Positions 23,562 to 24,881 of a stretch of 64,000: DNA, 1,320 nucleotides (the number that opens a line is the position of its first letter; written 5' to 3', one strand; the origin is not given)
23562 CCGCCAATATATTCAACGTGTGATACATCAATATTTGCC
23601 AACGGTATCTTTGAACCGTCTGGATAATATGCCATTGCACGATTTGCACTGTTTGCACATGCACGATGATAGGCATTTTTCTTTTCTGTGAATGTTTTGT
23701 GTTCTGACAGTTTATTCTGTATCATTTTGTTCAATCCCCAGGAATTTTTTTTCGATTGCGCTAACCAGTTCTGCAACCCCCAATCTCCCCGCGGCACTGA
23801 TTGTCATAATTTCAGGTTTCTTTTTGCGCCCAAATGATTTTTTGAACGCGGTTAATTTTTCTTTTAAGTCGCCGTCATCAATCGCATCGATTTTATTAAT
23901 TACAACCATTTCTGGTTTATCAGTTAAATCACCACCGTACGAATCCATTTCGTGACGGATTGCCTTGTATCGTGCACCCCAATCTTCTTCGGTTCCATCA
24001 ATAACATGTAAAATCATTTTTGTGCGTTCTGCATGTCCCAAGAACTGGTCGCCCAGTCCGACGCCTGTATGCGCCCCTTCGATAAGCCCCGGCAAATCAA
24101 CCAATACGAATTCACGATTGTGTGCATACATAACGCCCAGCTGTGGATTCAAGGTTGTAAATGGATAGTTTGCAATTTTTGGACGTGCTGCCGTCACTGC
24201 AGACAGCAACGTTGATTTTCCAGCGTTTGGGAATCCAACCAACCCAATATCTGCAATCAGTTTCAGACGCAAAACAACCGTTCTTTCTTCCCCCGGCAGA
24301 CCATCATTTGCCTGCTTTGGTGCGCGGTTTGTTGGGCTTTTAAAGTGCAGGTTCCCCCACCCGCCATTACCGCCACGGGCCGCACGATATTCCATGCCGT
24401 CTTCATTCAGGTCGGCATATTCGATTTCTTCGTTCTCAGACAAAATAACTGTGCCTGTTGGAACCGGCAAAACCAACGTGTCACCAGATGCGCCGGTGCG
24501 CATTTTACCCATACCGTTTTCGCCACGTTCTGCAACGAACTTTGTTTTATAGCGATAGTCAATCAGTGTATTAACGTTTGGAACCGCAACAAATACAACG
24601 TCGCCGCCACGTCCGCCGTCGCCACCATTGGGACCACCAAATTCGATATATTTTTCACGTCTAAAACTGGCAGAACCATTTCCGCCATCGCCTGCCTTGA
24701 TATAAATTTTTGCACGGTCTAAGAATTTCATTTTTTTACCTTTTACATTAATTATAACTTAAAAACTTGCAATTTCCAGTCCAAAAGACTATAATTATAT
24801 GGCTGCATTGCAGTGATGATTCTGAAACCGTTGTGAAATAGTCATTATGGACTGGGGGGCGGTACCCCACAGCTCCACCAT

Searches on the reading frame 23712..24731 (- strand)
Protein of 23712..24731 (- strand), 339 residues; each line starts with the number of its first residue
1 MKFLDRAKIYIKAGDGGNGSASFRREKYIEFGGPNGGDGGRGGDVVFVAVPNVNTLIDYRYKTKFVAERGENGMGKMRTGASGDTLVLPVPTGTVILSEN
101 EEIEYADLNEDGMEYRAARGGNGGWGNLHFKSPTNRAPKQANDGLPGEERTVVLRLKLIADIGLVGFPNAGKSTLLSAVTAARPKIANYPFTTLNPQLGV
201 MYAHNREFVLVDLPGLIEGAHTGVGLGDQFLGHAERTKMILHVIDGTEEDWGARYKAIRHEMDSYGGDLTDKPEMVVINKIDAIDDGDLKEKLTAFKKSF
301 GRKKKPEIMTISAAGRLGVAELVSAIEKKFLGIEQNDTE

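Call 14: search_protein_families(library=pfam, proteins=[window:23712-24731:-], max_evalue=0.001)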
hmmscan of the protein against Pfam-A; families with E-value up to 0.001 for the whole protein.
window:23712-24731:- (339 aa): 6 families
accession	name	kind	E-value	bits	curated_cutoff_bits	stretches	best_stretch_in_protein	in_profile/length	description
PF01018.28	GTP1_OBG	-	2.3e-58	196.7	27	1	5-158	2-155/155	GTP1/OBG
PF01926.29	MMR_HSR1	-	5.7e-28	97.7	21.9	1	162-280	2-113/113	50S ribosome-binding GTPase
PF02421.24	FeoB_N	-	9.9e-14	51.6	27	1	162-325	3-155/156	Ferrous iron transport protein B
PF00009.33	GTP_EFTU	-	9.6e-06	25.7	26.5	0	273-328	123-184/188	Elongation factor Tu GTP binding domain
PF02492.25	cobW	-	0.00016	21.8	20.7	0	208-300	86-172/180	CobW/HypB/UreG, nucleotide-binding domain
PF03308.22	MeaB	-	0.00032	20.2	23.1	0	162-181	36-55/273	Methylmalonyl Co-A mutase-associated GTPase MeaB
